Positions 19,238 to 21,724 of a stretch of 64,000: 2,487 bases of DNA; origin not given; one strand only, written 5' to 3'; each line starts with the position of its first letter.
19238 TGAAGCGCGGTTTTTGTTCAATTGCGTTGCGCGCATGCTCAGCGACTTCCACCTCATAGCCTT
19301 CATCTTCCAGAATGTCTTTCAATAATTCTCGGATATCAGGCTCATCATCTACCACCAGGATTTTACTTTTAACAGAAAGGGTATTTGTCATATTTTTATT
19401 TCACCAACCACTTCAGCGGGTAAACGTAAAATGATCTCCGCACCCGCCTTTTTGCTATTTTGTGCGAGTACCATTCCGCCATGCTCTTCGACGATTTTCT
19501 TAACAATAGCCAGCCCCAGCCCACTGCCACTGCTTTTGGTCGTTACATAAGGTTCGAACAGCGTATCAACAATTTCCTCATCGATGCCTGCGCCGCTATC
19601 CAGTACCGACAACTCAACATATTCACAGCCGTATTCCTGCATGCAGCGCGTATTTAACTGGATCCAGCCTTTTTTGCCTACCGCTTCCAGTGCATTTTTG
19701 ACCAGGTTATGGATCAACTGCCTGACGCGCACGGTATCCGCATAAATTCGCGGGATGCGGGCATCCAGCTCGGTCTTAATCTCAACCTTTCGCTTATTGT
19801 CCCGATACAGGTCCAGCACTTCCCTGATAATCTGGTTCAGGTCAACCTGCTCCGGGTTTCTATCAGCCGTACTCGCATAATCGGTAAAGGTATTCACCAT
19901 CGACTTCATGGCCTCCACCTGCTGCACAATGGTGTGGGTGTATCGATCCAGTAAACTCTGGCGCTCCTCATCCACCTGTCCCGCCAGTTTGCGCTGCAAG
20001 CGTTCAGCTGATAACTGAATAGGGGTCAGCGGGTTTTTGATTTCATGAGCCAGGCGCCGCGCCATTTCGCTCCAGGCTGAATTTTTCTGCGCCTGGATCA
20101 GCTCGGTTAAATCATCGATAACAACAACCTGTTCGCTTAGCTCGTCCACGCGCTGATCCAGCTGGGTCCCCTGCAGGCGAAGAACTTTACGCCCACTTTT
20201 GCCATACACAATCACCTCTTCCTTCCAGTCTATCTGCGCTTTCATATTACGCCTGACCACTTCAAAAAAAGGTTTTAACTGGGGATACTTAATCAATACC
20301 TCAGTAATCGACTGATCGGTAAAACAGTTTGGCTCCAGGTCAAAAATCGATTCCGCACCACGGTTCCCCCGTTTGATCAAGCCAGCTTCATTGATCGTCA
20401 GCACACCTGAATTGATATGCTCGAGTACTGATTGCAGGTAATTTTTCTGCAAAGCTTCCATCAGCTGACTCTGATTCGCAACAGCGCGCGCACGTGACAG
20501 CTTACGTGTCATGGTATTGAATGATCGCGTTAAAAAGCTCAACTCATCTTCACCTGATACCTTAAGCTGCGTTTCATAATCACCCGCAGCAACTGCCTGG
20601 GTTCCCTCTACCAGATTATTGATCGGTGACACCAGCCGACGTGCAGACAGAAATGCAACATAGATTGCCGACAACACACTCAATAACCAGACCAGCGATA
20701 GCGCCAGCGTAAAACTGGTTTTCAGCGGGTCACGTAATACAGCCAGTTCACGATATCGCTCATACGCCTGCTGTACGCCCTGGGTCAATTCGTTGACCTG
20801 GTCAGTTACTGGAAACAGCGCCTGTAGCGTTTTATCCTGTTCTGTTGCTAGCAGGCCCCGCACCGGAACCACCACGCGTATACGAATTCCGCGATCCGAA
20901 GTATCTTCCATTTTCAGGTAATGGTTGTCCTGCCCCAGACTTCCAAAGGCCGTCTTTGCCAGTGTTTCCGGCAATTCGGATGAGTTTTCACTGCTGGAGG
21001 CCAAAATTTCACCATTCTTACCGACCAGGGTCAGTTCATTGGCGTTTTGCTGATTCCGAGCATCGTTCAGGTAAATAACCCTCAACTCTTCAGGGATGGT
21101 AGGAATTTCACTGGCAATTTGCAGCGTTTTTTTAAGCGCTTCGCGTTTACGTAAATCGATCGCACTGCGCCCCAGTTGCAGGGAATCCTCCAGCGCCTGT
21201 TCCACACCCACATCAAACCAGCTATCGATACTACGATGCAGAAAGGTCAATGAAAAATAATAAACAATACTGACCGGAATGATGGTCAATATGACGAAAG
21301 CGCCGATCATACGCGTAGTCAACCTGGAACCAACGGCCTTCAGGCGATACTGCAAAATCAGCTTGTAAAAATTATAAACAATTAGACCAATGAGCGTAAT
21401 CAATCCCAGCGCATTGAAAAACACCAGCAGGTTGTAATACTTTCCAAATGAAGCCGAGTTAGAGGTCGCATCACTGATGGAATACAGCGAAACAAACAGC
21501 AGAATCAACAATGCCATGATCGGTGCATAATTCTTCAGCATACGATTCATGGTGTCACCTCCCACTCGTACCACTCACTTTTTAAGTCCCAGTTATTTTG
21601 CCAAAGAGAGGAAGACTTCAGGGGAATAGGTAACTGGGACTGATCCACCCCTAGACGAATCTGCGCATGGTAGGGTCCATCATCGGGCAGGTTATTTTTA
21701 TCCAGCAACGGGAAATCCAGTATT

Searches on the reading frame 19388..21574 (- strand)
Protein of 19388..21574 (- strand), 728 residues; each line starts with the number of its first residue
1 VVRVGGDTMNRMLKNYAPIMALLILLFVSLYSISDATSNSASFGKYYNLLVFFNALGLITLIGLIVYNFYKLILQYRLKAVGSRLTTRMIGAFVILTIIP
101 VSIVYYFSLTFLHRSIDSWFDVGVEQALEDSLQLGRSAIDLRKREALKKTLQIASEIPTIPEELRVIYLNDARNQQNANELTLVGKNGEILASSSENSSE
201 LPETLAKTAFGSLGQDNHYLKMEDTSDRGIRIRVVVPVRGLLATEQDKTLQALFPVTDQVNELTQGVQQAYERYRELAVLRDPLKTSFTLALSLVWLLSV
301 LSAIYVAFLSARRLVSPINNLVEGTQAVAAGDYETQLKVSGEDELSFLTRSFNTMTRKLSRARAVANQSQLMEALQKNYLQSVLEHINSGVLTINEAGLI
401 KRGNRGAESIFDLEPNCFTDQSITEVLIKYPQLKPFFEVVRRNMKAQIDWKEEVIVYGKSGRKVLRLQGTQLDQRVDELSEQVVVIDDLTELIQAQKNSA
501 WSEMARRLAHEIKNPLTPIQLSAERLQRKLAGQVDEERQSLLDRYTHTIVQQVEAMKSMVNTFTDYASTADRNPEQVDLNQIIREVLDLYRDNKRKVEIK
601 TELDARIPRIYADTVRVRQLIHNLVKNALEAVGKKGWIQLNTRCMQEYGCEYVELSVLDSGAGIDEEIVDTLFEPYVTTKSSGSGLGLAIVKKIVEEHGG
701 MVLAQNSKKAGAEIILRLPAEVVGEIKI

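Call 38: search_protein_families(library=ncbifam, proteins=[window:19388-21574:-], max_evalue=1e-10)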
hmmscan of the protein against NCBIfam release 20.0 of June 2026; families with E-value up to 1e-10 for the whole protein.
window:19388-21574:- (728 aa): 68 families (the best 25 are shown)
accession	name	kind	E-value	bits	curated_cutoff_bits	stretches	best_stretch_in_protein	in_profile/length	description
NF047496.1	HK_LIC11548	equivalog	1.7e-66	225.3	750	2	490-719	349-588/589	LIC_11548 family sensor histidine kinase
NF008468.0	PRK11360.1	equivalog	6.1e-61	206.5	646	1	244-721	156-609/616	two-component system sensor histidine kinase AtoS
NF033092.0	HK_WalK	equivalog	1.5e-50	172.4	725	1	87-719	7-593/594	cell wall metabolism sensor histidine kinase WalK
NF046044.1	PnpS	equivalog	1.8e-42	145.8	400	1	317-719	1-390/390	two-component system histidine kinase PnpS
NF007004.0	PRK09467.1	equivalog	6.7e-40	137.2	415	1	508-721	239-437/440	two-component system sensor histidine kinase EnvZ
NF007688.0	PRK10364.1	equivalog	4.3e-39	134.5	479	1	494-722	233-453/460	two-component system sensor histidine kinase ZraS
NF007837.0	PRK10549.1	equivalog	2e-34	119.1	603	2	486-721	226-459/466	envelope stress sensor histidine kinase BaeS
NF045911.1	TCSHisKinNblS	equivalog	5.1e-34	117.6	1000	1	290-702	184-602/621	two-component system sensor histidine kinase NblS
NF041777.1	sens_FixL_Rhizob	equivalog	7.2e-33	114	850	1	490-720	251-481/485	sensor protein FixL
NF006800.0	PRK09303.1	equivalog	9.8e-33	113.6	342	1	449-719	98-376/383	histidine kinase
NF010411.0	PRK13837.1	equivalog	7.6e-32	110.2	647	1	494-720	443-675/828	two-component system VirA-like sensor kinase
NF012163.2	BaeS_SmeS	equivalog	2.1e-31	109.4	500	2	474-719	214-457/457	sensor histidine kinase efflux regulator BaeS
NF008293.1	PRK11073.1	equivalog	3.5e-31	108.7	240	1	377-702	6-330/349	nitrogen regulation protein NR(II)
NF008312.0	PRK11100.1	equivalog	1.5e-30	106.5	356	1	503-721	258-475/477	two-component system sensor histidine kinase CreC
NF053867.1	SprKinKinDBac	equivalog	1.3e-29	103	775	1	495-720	280-497/500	sporulation kinase KinD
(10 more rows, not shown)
